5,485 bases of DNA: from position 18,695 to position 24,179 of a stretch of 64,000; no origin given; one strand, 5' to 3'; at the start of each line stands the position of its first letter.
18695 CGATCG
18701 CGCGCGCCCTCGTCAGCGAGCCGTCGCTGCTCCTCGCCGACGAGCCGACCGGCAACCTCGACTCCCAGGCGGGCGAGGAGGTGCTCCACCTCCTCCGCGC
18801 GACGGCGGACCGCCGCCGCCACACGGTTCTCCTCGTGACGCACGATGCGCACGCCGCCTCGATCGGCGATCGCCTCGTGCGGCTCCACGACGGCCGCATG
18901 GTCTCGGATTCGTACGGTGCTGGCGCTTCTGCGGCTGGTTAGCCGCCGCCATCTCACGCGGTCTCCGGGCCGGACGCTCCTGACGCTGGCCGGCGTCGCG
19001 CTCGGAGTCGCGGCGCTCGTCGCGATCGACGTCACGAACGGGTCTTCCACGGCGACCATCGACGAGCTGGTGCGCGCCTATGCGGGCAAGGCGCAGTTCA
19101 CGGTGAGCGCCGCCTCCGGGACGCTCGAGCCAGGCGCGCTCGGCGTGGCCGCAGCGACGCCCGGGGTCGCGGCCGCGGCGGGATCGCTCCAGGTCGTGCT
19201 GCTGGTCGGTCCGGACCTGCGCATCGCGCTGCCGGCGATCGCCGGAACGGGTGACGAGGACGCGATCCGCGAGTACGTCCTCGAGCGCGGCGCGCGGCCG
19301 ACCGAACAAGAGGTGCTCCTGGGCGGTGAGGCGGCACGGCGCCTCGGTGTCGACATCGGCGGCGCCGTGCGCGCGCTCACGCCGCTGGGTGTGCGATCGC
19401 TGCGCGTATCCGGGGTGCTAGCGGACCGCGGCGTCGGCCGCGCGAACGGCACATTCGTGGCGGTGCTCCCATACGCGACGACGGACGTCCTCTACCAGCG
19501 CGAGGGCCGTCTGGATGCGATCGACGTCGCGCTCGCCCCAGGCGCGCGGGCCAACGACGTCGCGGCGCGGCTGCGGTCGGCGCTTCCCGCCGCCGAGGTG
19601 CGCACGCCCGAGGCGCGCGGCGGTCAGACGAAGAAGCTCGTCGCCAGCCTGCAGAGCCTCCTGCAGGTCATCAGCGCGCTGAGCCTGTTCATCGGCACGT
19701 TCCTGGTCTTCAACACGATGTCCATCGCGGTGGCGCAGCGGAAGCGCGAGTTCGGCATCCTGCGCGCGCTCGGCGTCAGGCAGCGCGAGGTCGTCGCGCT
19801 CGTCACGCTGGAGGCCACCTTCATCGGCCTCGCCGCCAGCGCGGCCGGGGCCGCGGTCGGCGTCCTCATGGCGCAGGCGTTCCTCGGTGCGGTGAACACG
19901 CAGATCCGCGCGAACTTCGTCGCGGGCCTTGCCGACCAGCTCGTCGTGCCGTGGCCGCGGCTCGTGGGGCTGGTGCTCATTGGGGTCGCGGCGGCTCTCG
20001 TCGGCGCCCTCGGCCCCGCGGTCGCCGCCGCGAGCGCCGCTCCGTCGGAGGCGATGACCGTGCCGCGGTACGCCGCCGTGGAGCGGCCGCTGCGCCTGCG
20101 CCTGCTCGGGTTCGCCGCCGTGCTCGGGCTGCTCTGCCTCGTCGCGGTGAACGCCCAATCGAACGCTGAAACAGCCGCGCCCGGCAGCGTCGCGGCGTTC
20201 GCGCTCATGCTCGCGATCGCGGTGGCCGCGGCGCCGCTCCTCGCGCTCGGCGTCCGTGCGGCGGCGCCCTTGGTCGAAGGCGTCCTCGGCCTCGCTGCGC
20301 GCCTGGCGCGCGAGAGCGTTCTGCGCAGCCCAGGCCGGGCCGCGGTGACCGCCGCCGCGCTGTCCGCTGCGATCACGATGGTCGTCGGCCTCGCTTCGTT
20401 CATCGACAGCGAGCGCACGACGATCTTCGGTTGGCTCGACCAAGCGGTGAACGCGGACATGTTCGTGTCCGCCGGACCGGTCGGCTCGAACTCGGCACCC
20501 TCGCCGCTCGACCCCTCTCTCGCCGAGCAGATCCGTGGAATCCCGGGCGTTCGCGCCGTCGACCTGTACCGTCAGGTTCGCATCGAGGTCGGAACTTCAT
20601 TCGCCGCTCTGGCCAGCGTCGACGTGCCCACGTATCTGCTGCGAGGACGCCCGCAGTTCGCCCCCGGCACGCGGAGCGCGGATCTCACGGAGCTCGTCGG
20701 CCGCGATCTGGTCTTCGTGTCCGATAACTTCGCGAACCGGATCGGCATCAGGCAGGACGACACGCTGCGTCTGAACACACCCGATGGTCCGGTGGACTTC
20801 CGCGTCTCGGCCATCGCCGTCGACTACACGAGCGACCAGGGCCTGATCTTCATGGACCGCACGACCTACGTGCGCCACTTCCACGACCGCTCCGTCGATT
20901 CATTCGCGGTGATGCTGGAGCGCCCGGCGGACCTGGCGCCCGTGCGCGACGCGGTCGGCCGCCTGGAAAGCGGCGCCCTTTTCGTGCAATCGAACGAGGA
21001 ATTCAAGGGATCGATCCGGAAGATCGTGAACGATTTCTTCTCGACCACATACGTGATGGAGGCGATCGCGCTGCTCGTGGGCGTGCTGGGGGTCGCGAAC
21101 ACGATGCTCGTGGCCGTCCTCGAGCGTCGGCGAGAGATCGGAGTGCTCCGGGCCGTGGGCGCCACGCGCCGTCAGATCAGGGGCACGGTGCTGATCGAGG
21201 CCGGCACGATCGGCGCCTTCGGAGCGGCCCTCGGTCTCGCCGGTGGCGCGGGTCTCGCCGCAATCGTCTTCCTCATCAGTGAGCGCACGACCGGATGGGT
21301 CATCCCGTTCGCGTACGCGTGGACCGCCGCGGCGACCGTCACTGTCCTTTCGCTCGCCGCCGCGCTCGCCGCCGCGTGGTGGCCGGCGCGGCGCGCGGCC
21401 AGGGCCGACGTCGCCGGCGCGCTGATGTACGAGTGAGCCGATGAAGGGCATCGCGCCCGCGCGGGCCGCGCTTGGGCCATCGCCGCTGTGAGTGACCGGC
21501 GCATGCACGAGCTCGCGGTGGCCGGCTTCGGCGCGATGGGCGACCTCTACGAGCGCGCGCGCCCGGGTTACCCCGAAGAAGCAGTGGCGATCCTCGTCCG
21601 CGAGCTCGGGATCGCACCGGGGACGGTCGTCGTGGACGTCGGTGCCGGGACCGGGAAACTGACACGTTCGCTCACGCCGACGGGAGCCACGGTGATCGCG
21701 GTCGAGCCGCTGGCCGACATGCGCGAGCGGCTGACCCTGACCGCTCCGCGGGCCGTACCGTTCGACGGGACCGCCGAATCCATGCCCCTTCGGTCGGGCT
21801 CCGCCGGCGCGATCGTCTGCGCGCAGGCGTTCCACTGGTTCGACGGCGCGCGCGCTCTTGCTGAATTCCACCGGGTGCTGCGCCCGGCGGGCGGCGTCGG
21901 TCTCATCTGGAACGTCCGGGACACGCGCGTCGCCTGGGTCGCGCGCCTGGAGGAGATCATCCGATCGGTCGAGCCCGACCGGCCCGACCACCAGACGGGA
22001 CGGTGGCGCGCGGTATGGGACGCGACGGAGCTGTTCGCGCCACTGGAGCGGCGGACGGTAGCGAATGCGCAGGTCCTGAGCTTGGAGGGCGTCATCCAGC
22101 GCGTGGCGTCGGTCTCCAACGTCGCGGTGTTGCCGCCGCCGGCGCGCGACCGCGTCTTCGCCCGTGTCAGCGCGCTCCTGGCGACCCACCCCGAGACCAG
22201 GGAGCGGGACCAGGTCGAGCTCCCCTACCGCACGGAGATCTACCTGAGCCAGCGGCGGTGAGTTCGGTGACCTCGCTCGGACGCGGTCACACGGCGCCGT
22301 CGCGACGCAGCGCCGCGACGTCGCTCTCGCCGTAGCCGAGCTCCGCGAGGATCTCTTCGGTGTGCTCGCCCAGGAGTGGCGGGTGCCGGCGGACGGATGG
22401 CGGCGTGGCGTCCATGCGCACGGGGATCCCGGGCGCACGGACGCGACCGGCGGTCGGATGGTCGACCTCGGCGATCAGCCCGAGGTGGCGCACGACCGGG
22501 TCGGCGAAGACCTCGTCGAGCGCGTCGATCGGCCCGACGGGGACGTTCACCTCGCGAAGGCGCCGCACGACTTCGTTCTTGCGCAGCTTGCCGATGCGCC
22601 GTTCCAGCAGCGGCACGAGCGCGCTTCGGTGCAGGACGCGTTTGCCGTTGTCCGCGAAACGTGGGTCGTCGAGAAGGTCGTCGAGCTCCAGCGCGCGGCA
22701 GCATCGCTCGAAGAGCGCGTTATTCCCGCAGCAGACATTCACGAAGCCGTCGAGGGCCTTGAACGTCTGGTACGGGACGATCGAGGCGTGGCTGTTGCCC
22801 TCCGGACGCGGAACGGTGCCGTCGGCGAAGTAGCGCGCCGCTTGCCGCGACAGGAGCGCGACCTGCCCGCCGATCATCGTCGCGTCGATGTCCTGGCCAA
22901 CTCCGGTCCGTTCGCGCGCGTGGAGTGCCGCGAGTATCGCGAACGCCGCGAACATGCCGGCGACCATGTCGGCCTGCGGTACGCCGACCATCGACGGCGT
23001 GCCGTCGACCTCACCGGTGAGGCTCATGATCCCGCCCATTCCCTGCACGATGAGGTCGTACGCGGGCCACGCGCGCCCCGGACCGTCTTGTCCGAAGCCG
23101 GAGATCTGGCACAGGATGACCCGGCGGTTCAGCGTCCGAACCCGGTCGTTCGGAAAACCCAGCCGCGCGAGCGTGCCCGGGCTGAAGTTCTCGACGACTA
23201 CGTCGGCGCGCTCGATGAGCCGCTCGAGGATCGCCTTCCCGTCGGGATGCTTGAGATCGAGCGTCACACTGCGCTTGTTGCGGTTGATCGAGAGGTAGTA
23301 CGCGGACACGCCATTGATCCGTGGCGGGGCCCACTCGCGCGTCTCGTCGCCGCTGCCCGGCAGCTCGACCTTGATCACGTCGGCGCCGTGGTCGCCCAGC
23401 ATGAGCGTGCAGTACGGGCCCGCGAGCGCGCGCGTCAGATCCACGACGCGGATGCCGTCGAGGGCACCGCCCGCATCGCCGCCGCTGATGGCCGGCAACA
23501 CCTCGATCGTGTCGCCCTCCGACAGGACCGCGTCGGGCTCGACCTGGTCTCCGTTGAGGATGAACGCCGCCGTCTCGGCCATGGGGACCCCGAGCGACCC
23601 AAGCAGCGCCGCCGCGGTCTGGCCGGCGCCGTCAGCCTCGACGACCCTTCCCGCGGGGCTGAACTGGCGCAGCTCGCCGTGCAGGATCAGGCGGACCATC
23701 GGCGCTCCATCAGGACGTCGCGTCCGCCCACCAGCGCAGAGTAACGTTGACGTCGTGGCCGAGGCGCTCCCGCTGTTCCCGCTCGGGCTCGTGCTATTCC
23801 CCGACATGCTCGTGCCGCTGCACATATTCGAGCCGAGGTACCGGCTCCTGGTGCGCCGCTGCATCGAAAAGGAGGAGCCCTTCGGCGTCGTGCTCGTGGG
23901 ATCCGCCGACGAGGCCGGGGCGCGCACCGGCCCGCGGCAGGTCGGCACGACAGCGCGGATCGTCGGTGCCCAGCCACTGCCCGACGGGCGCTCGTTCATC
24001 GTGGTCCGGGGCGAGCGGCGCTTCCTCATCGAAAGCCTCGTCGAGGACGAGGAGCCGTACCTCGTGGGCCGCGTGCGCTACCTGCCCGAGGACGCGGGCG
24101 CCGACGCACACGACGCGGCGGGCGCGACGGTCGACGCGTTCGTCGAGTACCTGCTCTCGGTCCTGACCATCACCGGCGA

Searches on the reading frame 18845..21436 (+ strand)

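Call 23: search_protein_families(library=pfam, proteins=[window:18845-21436:+], max_evalue=0.001)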
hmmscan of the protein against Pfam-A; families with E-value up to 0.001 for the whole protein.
window:18845-21436:+ (863 aa): 2 families
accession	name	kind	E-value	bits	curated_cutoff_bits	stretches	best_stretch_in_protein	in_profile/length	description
PF02687.27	FtsX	-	3.7e-37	127.5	25.5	2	740-854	5-118/120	FtsX-like permease C-terminal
PF12704.14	MacB_PCD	-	5.1e-24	86.2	27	2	44-245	1-206/207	MacB-like periplasmic core domain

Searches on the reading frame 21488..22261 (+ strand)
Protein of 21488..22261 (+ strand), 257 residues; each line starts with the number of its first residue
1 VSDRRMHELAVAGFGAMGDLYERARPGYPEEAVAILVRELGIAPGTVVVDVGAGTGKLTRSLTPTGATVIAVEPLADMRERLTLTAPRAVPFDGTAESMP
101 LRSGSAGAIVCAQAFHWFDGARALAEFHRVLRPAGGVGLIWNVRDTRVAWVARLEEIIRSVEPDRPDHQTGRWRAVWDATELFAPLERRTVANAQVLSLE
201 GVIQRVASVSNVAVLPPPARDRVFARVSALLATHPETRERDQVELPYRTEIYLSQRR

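Call 68: search_protein_families(library=pfam, proteins=[window:21488-22261:+], max_evalue=0.01)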
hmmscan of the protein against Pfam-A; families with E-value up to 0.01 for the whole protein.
window:21488-22261:+ (257 aa): 4 families
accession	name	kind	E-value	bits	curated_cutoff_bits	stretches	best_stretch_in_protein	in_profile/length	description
PF08241.18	Methyltransf_11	-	1.2e-16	61.5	21.2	1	49-135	1-91/95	Methyltransferase domain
PF13649.12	Methyltransf_25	-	4.3e-14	53.4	27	1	48-135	1-97/97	Methyltransferase domain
PF13489.12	Methyltransf_23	-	7e-08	32.8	27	1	42-137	20-114/164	Methyltransferase domain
PF08242.18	Methyltransf_12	-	4.2e-06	27.8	30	1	49-135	1-96/98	Methyltransferase domain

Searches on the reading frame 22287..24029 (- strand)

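Call 22: search_protein_families(library=pfam, proteins=[window:22287-24029:-], max_evalue=0.001)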
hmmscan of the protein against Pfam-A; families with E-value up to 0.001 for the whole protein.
window:22287-24029:- (580 aa): 3 families
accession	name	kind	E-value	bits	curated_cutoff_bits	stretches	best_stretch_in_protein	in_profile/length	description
PF02515.22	CoA_transf_3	-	1.8e-128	429.2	23.3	1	190-557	1-366/366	CoA-transferase family III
PF02597.26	ThiS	-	2.1e-09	38.3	22.5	1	117-184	4-76/76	ThiS family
PF14451.12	Ub-Mut7C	-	8.5e-08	32.4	23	1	111-180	3-76/81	Mut7-C ubiquitin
